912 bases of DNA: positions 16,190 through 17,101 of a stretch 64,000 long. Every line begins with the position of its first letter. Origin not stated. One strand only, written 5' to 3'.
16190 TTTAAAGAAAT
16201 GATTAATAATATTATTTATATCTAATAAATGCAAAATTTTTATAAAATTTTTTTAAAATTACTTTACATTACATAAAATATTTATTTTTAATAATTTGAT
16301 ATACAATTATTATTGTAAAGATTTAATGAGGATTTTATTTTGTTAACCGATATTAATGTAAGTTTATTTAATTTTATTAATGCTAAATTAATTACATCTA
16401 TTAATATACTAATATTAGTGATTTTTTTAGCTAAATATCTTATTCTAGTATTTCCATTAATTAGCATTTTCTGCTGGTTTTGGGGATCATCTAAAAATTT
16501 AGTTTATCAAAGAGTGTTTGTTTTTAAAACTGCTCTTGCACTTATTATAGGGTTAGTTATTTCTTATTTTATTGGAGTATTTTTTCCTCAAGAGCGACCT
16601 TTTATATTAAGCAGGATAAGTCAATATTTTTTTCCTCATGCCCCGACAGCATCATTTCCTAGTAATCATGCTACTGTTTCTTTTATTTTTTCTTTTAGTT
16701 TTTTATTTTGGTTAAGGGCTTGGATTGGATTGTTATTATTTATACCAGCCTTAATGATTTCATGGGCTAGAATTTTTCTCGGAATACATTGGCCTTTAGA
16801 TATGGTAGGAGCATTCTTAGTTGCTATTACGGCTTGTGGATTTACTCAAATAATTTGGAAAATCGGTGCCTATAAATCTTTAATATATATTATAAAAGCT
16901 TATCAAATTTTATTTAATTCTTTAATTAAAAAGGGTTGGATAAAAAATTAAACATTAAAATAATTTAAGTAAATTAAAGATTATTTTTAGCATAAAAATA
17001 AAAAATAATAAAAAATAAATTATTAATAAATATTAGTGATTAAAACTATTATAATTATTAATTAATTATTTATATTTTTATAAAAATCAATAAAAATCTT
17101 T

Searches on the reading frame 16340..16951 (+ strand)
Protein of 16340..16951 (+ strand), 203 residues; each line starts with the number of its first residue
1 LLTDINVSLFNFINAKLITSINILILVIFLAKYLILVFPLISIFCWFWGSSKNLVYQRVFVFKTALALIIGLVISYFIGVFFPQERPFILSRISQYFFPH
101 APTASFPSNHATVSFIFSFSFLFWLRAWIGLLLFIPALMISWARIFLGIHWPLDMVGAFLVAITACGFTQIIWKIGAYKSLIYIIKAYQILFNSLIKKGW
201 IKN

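Call 5: search_protein_families(library=ncbifam, proteins=[window:16340-16951:+], max_evalue=0.00001)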
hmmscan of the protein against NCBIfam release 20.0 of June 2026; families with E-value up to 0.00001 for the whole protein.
window:16340-16951:+ (203 aa): 2 families
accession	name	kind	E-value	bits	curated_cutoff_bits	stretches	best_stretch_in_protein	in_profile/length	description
NF008813.0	PRK11837.1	equivalog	5.5e-64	215.8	229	1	1-203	1-202/202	undecaprenyl-diphosphate phosphatase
NF047884.1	UdeprDiPSep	equivalog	6.7e-18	65.3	250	1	5-168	25-182/188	undecaprenyl-diphosphatase SepP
